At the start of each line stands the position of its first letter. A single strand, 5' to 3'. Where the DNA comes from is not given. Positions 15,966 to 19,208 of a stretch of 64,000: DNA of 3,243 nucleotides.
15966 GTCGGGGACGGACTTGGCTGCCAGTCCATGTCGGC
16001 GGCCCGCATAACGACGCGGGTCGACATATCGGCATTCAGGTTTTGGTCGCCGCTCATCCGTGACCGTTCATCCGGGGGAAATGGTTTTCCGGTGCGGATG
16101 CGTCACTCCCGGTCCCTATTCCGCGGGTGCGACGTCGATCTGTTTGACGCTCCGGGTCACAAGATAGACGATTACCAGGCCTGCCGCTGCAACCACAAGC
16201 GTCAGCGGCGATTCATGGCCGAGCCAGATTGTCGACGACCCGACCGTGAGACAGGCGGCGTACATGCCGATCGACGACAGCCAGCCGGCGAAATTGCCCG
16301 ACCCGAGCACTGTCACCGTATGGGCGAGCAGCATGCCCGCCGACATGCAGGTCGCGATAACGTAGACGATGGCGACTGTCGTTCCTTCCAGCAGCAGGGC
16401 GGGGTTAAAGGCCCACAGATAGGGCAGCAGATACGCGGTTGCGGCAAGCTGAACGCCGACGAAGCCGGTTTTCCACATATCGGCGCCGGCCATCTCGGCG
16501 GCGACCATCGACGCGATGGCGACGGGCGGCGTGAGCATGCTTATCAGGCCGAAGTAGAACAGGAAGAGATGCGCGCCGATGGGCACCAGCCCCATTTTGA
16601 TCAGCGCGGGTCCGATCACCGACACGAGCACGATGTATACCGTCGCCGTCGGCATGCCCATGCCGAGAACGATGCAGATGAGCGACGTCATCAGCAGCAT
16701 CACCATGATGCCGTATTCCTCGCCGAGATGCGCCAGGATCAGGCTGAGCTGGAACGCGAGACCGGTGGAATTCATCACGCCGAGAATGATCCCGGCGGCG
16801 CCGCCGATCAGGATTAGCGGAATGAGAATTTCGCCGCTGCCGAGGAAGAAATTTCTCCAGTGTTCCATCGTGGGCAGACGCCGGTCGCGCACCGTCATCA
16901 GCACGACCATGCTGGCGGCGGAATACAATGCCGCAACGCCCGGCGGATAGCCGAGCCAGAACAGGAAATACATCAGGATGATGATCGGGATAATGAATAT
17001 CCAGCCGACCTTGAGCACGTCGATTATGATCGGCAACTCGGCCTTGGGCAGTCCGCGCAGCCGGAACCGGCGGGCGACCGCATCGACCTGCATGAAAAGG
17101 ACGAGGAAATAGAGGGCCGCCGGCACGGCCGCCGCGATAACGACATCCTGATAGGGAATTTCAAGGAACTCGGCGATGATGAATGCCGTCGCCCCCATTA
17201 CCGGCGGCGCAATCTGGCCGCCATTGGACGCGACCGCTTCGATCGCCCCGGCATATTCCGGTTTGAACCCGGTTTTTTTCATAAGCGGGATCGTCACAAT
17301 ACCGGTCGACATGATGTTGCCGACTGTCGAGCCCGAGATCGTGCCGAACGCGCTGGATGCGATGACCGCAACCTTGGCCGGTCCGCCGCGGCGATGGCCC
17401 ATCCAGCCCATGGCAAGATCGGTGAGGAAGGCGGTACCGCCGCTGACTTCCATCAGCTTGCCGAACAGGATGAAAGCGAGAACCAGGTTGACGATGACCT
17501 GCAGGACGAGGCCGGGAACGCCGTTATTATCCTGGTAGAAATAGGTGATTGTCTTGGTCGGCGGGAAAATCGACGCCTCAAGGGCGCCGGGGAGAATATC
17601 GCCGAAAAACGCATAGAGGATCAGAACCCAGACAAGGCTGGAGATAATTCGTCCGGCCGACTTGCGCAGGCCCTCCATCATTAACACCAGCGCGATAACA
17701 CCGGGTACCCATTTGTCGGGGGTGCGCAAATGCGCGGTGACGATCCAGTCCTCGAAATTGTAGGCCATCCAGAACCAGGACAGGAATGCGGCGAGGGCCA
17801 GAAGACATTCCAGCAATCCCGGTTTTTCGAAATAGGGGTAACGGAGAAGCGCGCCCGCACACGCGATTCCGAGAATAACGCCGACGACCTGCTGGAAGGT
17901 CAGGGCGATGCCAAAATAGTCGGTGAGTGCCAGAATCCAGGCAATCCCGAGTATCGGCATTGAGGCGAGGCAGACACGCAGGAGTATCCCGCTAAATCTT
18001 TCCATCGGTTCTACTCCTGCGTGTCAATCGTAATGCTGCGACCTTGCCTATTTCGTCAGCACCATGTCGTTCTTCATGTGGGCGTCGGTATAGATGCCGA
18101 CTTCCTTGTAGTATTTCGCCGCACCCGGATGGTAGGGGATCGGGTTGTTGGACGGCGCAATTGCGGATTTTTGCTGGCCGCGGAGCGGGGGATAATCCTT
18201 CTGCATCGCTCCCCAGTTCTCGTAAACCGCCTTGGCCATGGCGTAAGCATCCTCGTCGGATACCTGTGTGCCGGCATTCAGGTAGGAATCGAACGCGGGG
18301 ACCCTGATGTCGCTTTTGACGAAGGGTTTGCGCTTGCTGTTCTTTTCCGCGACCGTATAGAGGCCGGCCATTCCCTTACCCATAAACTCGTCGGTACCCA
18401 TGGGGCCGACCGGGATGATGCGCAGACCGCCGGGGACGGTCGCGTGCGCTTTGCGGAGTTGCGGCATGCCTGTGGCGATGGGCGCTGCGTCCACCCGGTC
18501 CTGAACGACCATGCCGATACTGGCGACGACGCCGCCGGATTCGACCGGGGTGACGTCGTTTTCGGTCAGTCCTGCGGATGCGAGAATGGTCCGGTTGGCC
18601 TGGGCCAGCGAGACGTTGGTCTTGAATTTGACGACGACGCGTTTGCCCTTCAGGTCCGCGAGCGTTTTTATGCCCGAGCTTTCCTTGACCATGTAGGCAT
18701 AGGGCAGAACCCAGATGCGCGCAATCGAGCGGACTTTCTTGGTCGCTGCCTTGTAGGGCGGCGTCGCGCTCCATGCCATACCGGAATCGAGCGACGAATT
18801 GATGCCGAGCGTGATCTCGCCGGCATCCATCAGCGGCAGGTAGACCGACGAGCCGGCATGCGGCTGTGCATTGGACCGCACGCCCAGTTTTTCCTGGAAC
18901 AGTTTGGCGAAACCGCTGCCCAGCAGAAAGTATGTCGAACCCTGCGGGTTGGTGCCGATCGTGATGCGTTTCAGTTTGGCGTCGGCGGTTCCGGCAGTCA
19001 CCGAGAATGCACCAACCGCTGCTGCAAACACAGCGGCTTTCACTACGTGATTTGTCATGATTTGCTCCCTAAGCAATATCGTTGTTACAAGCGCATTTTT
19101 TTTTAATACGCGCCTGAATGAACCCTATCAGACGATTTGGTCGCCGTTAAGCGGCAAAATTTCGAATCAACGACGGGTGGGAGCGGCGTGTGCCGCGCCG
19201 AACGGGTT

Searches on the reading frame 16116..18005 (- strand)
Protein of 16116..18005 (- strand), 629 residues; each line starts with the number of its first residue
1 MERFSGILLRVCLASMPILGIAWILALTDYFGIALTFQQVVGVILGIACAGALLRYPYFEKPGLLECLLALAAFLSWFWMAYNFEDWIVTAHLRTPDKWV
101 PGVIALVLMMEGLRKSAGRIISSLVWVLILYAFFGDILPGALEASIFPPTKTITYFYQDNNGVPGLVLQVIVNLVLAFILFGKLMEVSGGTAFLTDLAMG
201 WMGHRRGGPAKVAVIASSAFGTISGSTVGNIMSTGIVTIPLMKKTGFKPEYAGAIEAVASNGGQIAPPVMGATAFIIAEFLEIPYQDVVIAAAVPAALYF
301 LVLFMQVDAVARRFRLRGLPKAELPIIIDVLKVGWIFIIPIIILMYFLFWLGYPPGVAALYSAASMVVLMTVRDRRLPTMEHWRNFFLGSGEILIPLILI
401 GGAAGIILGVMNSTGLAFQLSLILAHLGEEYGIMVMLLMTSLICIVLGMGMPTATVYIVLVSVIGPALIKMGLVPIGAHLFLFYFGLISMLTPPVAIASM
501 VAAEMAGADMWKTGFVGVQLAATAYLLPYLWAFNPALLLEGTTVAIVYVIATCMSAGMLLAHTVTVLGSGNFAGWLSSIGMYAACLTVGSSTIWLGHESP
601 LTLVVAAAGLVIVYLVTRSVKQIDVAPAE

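Call 54: search_protein_families(library=pfam, proteins=[window:16116-18005:-], max_evalue=0.001)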
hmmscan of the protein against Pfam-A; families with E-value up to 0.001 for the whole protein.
window:16116-18005:- (629 aa): 1 family
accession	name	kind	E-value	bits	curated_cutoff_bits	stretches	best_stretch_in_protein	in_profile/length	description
PF06808.19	DctM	-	1.3e-81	275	23.8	1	108-540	5-407/413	Tripartite ATP-independent periplasmic transporter, DctM component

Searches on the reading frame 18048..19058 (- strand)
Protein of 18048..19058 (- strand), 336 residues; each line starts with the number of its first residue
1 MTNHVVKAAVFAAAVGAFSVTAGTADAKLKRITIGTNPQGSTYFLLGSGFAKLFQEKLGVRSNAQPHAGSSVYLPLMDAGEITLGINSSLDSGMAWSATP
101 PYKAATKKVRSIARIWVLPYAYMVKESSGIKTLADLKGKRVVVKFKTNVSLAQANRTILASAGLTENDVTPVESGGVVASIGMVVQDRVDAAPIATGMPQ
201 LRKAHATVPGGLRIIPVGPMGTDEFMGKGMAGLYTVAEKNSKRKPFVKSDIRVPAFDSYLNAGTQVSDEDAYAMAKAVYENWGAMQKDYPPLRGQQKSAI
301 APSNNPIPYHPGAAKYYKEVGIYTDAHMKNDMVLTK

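Call 54: search_protein_families(library=pfam, proteins=[window:18048-19058:-], max_evalue=0.001)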
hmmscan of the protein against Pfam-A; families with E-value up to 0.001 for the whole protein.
window:18048-19058:- (336 aa): 3 families
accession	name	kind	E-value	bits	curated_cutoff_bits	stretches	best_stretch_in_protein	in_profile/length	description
PF16868.10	NMT1_3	-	2.5e-39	136.1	27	1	34-321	1-289/289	NMT1-like family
PF09084.16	NMT1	-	8.8e-11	42.5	20.5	1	69-208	30-161/216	NMT1/THI5 like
PF12974.12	Phosphonate-bd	-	5.7e-10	39.4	27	1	50-215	19-184/242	ABC transporter, phosphonate, periplasmic substrate-binding protein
